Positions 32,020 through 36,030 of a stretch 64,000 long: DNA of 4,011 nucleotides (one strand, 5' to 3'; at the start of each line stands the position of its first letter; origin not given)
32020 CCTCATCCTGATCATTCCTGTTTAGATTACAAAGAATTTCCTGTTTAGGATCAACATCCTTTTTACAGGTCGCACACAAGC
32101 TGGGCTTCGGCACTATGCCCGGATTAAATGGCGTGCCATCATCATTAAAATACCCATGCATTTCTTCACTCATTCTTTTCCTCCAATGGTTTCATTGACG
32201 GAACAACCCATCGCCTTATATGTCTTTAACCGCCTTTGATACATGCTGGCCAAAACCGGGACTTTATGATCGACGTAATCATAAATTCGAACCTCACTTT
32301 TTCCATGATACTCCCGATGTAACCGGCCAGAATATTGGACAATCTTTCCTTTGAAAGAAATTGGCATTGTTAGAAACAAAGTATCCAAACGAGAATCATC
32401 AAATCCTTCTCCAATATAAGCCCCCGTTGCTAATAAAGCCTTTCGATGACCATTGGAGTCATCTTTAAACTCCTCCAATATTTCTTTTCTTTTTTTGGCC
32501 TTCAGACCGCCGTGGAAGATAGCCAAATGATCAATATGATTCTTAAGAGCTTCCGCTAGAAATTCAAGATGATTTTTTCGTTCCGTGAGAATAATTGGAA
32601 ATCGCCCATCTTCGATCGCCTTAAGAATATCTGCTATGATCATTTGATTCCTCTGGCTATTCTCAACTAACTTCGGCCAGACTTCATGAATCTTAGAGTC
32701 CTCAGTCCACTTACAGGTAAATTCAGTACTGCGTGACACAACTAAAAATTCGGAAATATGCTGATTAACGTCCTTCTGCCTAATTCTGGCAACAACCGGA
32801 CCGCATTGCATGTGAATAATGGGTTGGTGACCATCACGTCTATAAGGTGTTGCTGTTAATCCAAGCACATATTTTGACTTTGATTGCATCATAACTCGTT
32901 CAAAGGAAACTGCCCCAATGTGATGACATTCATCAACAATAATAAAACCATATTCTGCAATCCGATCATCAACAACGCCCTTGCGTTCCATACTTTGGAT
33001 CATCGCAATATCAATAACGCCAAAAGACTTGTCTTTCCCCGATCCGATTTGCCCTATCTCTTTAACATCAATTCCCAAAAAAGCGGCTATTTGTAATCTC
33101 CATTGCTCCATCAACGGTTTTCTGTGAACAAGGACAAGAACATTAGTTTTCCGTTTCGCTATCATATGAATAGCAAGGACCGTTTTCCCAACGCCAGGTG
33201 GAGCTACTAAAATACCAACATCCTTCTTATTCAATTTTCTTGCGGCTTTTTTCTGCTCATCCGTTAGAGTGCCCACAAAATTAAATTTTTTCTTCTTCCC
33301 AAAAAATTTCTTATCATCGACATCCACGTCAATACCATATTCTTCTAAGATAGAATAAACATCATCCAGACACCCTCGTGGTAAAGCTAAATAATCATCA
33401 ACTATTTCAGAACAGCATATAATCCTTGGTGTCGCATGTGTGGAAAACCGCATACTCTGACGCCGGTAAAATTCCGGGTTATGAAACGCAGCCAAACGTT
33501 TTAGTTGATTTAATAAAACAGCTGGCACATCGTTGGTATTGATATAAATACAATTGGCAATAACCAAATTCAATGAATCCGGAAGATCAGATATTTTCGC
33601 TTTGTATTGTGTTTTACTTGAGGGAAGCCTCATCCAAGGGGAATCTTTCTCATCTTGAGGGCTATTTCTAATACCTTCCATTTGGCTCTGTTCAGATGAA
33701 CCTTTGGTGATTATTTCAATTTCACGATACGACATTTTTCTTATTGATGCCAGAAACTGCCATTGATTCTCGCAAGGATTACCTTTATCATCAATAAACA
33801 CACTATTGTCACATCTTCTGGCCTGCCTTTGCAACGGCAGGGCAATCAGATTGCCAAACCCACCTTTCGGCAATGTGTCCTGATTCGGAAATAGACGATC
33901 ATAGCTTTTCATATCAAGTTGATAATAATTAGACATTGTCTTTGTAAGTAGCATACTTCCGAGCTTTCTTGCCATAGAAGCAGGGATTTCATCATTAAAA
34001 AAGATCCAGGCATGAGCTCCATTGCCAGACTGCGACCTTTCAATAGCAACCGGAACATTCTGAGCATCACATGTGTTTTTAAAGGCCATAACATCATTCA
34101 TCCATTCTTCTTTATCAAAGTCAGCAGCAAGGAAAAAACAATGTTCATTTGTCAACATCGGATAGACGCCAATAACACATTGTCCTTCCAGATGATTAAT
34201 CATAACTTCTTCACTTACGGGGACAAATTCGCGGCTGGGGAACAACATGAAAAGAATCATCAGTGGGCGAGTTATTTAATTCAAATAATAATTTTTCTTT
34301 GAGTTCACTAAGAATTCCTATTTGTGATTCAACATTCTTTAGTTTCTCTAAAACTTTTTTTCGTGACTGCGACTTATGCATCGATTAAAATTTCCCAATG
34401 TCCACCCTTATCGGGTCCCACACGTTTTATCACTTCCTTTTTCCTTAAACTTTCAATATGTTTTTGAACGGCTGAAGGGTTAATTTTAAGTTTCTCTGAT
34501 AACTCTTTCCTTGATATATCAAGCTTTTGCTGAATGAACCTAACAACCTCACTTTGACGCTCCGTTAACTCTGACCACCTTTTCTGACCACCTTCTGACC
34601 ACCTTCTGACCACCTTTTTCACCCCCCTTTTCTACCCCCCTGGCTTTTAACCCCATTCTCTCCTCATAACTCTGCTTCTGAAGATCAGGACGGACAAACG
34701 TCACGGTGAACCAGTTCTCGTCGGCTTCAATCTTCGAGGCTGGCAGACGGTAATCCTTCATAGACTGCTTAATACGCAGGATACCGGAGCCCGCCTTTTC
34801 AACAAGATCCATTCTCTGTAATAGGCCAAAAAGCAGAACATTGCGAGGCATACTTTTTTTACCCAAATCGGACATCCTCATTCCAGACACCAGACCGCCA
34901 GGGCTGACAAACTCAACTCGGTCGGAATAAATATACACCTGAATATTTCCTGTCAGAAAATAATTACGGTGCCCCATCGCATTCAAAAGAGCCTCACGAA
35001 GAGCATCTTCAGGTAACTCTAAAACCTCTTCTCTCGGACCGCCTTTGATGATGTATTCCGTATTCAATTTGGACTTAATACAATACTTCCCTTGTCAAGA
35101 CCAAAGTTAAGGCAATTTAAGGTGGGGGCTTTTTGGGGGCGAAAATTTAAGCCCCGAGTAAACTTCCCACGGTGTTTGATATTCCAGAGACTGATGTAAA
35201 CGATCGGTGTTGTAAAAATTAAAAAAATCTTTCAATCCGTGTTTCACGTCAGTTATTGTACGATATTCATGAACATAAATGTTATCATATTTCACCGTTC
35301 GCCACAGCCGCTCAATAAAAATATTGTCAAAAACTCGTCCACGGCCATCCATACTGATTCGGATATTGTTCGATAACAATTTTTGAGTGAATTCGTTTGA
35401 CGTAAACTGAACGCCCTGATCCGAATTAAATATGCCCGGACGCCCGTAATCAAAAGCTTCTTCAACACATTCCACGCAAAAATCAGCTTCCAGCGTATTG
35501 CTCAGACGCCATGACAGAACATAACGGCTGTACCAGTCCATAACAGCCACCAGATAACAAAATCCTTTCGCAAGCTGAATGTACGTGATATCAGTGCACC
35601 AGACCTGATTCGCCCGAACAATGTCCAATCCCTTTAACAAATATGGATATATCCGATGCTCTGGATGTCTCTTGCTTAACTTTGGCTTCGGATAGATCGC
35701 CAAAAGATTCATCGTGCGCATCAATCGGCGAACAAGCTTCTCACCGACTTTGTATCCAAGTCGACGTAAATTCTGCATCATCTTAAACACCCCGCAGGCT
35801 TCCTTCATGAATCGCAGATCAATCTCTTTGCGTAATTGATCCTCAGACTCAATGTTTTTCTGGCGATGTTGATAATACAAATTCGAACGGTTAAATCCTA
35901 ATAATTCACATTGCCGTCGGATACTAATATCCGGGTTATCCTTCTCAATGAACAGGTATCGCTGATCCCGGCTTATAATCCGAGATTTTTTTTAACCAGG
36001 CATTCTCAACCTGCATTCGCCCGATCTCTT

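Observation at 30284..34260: Six-gene minus-strand operon: AEP primase-polymerase::SF2 helicase, three small proteins, a DGQHR/ParB-like protein and a SEC-C Cys-rich protein, flanked by IS91 and IS3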

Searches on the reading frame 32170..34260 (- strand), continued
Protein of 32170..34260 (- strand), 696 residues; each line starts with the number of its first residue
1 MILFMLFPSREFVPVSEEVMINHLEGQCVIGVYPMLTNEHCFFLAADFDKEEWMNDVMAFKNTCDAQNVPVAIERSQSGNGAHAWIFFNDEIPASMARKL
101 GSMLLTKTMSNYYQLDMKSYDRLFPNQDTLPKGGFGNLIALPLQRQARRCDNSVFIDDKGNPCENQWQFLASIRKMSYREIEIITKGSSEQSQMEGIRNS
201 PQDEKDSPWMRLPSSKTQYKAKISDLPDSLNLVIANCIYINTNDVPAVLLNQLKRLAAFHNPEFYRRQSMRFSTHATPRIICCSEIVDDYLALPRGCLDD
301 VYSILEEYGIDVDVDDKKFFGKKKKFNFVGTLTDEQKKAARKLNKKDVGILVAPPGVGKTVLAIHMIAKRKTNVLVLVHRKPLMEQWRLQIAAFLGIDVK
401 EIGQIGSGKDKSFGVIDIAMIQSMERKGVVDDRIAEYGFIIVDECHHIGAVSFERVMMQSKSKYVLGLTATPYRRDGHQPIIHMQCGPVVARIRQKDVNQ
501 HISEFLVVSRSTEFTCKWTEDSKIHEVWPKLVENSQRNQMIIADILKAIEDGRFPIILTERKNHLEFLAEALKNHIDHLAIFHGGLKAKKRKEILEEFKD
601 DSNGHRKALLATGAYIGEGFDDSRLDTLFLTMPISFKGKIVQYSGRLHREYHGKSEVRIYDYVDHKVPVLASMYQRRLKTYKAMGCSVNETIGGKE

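Call 103: search_protein_families(library=pfam, proteins=[P0002, P0003], max_evalue=0.001)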
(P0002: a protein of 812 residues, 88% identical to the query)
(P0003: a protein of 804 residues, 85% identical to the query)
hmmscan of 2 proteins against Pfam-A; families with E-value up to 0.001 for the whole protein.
P0002 (812 aa): 8 families
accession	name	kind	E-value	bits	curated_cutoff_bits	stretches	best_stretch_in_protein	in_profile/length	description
PF22548.2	AEP-TOTE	-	5.9e-98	327.5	27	1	71-301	1-230/230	TOTE conflict system, Archaeo-Eukaryotic Primase domain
PF04851.21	ResIII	-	2e-25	90.1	22.5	1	449-591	4-164/164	Type III restriction enzyme, res subunit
PF00270.35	DEAD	-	1.5e-09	38.2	26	1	451-590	2-161/167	DEAD/DEAH box helicase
PF00271.37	Helicase_C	-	3.8e-09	37.2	23.5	1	667-766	13-108/110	Helicase conserved C-terminal domain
PF13401.12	AAA_22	-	5.2e-05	24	27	1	462-578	4-109/130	AAA domain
PF00176.29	SNF2-rel_dom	-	0.00011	21.8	24.9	1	462-594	16-168/290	SNF2-related domain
PF02562.22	PhoH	-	0.00024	21.1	27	1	448-502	4-60/205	PhoH-like protein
PF20720.3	nSTAND3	-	0.00037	20.7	27.2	1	450-489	4-43/155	Novel STAND NTPase 3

P0003 (804 aa): 8 families
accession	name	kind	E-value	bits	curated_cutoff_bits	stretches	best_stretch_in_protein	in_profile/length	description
PF22548.2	AEP-TOTE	-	3.4e-98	328.3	27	1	59-288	1-229/230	TOTE conflict system, Archaeo-Eukaryotic Primase domain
PF04851.21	ResIII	-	1.6e-25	90.3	22.5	1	437-579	4-164/164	Type III restriction enzyme, res subunit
PF00270.35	DEAD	-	1.6e-09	38.2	26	1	439-578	2-161/167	DEAD/DEAH box helicase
PF00271.37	Helicase_C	-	3.7e-08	34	23.5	1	654-754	12-108/110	Helicase conserved C-terminal domain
PF13401.12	AAA_22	-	2.4e-05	25.1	27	1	450-564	4-107/130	AAA domain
PF02562.22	PhoH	-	0.00016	21.7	27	1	436-481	4-53/205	PhoH-like protein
PF00176.29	SNF2-rel_dom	-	0.00028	20.5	24.9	1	446-582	12-168/290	SNF2-related domain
PF07652.20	Flavi_DEAD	-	0.00083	19.8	21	0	449-577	2-136/148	Flavivirus DEAD domain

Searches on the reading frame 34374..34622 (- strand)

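Call 48: search_protein_families(library=pfam, proteins=[window:34374-34622:-], max_evalue=0.01)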
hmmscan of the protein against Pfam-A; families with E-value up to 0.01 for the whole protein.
window:34374-34622:- (82 aa): 17 families
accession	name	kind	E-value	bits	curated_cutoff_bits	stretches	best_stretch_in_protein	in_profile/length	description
PF13412.12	HTH_24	-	6e-08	32.6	21.9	1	22-66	4-48/48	Winged helix-turn-helix DNA-binding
PF01726.22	LexA_DNA_bind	-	8.9e-08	32.3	23.7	1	17-68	2-59/65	LexA DNA binding domain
PF08279.18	HTH_11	-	7.1e-07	29.5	25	1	22-62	1-42/55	HTH domain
PF12802.13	MarR_2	-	1.7e-05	25.3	27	1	19-71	3-56/61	MarR family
PF01047.28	MarR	-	2e-05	24.8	24.6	1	19-67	1-49/59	MarR family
PF01325.25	Fe_dep_repress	-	0.00028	21.4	26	1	36-65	23-52/60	Iron dependent repressor, N-terminal DNA binding domain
PF25212.1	HVO_A0114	-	0.00039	20.6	27.6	1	15-68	16-69/84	HVO_A0114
PF01022.26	HTH_5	-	0.00046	20.4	22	1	39-65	19-45/47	Bacterial regulatory protein, arsR family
PF04492.19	Phage_rep_O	-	0.0018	19.2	28.7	1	32-70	46-84/95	Bacteriophage replication protein O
PF00196.25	GerE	-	0.0023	18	23.5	1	18-62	2-44/57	Bacterial regulatory proteins, luxR family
PF21100.3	MCM_C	-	0.0025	18.1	27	0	35-71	23-59/64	MCM protein C-terminal winged helix-turn-helix domain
PF03297.21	Ribosomal_S25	-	0.0029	18.3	28.8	1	36-69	57-90/101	S25 ribosomal protein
PF02082.26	Rrf2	-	0.0057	17.2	30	1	36-74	24-62/132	Iron-dependent Transcriptional regulator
PF13463.12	HTH_27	-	0.0059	17.3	22.2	1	19-72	1-55/68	Winged helix DNA-binding domain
PF09012.17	FeoC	-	0.0061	17.1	21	1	25-62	4-41/69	FeoC like transcriptional regulator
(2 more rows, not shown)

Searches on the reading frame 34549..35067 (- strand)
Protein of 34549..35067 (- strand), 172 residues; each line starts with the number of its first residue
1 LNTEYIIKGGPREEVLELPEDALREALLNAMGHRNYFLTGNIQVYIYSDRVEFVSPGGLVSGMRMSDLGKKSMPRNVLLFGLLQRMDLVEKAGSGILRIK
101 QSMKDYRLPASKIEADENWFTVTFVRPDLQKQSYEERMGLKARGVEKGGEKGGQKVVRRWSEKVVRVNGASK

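Call 48: search_protein_families(library=pfam, proteins=[window:34549-35067:-], max_evalue=0.01)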
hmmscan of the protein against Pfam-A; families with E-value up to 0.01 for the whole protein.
window:34549-35067:- (172 aa): 1 family
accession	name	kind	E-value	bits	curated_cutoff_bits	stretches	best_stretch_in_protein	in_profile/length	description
PF13749.12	HATPase_c_4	-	7.9e-23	80.7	26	1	41-124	3-89/89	Putative ATP-dependent DNA helicase recG C-terminal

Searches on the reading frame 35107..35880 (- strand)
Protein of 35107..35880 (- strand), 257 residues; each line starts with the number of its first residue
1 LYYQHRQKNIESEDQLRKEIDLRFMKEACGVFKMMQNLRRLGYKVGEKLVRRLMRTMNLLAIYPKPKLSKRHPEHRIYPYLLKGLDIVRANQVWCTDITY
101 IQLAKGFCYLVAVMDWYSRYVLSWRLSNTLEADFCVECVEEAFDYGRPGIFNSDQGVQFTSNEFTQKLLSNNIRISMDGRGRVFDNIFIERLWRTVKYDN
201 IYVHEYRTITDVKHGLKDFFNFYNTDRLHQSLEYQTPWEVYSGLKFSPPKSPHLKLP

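Call 48: search_protein_families(library=pfam, proteins=[window:35107-35880:-], max_evalue=0.01)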
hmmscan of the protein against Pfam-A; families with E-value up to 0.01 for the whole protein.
window:35107-35880:- (257 aa): 5 families
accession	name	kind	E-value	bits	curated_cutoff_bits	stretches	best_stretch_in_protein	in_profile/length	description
PF00665.32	rve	-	2.5e-22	79.5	32.6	1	89-181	3-100/102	Integrase core domain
PF13683.12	rve_3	-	3.8e-13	49.4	26.5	1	172-237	2-67/67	Integrase core domain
PF13276.12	HTH_21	-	3.3e-08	34.1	28.1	1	26-67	16-60/60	HTH-like domain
PF24764.1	rva_4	-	0.00038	20.7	26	1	89-199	6-115/194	Integrase core domain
PF13333.12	rve_2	-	0.0011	19.5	22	1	194-239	5-50/56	Integrase core domain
